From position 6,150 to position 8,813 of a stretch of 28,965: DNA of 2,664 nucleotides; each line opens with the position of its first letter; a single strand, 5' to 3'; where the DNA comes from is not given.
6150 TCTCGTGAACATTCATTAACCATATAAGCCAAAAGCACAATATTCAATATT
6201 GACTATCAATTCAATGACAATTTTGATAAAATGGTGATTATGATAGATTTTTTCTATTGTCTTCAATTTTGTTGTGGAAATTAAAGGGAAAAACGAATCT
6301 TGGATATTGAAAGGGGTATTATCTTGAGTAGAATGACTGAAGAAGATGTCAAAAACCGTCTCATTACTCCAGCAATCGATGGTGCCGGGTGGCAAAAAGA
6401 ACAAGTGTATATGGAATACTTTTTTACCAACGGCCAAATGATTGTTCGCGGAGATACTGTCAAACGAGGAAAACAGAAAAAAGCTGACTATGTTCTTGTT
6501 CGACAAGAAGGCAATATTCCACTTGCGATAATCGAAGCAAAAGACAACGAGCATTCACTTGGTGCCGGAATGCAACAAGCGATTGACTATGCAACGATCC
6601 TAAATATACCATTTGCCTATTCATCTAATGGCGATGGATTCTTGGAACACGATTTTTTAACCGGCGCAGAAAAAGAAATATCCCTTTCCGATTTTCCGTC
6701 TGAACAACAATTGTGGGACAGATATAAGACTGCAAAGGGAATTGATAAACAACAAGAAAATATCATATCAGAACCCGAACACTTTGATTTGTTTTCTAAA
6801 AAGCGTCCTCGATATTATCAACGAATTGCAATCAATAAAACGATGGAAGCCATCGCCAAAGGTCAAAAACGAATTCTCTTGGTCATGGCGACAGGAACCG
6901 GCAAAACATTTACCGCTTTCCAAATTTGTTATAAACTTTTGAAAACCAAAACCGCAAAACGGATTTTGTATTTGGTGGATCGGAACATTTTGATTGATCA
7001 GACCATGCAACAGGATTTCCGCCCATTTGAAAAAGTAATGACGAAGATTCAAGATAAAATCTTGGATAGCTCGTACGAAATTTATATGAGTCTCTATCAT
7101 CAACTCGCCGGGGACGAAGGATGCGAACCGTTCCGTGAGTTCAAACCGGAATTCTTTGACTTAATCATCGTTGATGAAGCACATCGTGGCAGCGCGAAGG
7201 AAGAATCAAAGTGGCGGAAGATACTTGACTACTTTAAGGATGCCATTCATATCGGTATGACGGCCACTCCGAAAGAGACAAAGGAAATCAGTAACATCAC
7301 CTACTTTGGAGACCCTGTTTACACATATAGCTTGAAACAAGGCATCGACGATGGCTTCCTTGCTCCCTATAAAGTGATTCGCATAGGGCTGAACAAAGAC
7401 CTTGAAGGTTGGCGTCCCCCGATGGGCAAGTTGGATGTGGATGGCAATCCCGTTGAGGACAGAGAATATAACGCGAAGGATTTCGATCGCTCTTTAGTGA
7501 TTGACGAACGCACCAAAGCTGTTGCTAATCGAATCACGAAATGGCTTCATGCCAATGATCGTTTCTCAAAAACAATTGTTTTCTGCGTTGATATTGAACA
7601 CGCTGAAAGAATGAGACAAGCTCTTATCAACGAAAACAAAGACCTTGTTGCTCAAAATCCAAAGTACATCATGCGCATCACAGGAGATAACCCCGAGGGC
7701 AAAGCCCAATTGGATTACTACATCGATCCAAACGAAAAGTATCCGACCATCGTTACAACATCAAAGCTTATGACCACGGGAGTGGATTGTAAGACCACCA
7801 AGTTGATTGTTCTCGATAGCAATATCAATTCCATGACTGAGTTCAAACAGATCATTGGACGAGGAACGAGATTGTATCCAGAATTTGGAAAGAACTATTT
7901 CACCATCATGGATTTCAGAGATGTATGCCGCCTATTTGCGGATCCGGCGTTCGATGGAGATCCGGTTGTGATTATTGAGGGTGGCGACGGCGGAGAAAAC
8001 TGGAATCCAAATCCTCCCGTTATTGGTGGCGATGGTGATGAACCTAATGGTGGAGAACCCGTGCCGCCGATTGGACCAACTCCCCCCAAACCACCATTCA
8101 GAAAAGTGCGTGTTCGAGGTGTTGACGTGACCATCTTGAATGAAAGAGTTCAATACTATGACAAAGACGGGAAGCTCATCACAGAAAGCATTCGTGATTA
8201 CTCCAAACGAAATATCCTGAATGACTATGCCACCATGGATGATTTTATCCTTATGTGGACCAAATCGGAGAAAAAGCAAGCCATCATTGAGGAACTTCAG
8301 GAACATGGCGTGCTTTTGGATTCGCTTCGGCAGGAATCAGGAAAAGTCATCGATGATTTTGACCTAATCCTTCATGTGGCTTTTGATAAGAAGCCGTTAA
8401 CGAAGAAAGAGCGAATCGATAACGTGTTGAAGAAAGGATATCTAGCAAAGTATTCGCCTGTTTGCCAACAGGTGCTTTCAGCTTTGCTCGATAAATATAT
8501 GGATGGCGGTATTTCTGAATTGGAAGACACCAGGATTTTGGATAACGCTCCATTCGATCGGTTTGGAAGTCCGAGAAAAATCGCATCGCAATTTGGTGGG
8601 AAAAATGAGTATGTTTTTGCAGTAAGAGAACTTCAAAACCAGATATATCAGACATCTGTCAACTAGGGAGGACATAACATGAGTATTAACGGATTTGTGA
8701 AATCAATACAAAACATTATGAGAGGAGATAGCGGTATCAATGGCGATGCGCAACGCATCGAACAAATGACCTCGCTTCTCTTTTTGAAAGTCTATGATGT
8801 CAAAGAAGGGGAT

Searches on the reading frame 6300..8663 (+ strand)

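Call 12: search_protein_families(library=pfam, proteins=[window:6300-8663:+], max_evalue=0.01)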
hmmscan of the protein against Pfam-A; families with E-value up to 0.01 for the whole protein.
window:6300-8663:+ (788 aa): 10 families
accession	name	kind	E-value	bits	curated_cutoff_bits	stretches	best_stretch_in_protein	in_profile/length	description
PF04851.21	ResIII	-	1.9e-41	142.2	22.5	1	168-325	2-163/164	Type III restriction enzyme, res subunit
PF08463.15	EcoEI_R_C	-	9.8e-30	104.2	24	1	629-783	1-163/163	EcoEI R protein C-terminal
PF18766.7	SWI2_SNF2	-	2e-21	77.1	26.7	1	173-356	1-187/221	SWI2/SNF2 ATPase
PF00270.35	DEAD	-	5.1e-12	46.3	26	1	174-327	4-164/167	DEAD/DEAH box helicase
PF04313.20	HSDR_N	-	1.8e-07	31.7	25.1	1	53-119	119-192/198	Type I restriction enzyme R protein N terminus (HSDR_N)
PF13588.12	HSDR_N_2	-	0.00012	22.6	25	1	26-115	14-92/110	Type I restriction enzyme R protein N terminus (HSDR_N)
PF00271.37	Helicase_C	-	0.00031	21.4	23.5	1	415-524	9-108/110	Helicase conserved C-terminal domain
PF09848.15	SLFN-g3_helicase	-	0.00043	20.1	24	1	197-303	9-97/354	Schlafen group 3, DNA/RNA helicase domain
PF25199.1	nSTAND_NTPase5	-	0.0059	16.9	34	0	185-235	32-86/145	Novel STAND NTPase 5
PF13086.12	AAA_11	-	0.009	16.2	27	0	175-250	7-82/257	AAA domain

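Call 13: search_protein_families(library=padloc, proteins=[window:6300-8663:+], max_evalue=0.01)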
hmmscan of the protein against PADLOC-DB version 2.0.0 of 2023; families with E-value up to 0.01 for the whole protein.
window:6300-8663:+ (788 aa): 34 families (the best 25 are shown)
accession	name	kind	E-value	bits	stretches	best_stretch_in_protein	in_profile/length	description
PDLC03049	REase_I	-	0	1075.5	2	9-561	6-560/807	Type I restriction enzyme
PDLC03050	REase_I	-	1.4e-56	189.7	1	599-784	27-213/219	Type I restriction enzyme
PDLC03042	REase_I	-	2.5e-46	155.7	1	166-543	441-848/1170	Type I restriction enzyme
PDLC03047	REase_I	-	1.3e-32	110.6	1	57-548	235-731/1107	Type I restriction enzyme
PDLC02707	PbeA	-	2e-25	87.5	1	151-539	236-629/672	PbeA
PDLC02704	PbeA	-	2.9e-17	60.4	1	146-364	240-464/682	PbeA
PDLC02706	PbeA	-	4.2e-13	46.8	1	144-358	243-472/722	PbeA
PDLC03658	mREase_IV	-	7.4e-13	45.1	1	181-359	233-407/953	Type IV methyl-directed restriction enzyme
PDLC03597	REase_MTase_IIG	-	7.7e-13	44.9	1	166-238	164-236/1646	Type IIG restriction enzyme-methyltransferase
PDLC03659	mREase_IV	-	1.5e-10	37.7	1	182-539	232-565/945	Type IV methyl-directed restriction enzyme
PDLC03045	REase_I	-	7.9e-10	35.3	1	194-359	289-468/995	Type I restriction enzyme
PDLC03048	REase_I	-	1.1e-08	31.7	1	185-417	265-501/976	Type I restriction enzyme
PDLC03051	REase_MTase_I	-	3.3e-08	29.1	1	148-244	157-252/1591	Type I restriction enzyme-methyltransferase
PDLC02703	PbeA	-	5e-08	30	1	180-237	253-309/626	PbeA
PDLC03040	REase_I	-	3.3e-07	26.5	1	286-421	410-545/1029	Type I restriction enzyme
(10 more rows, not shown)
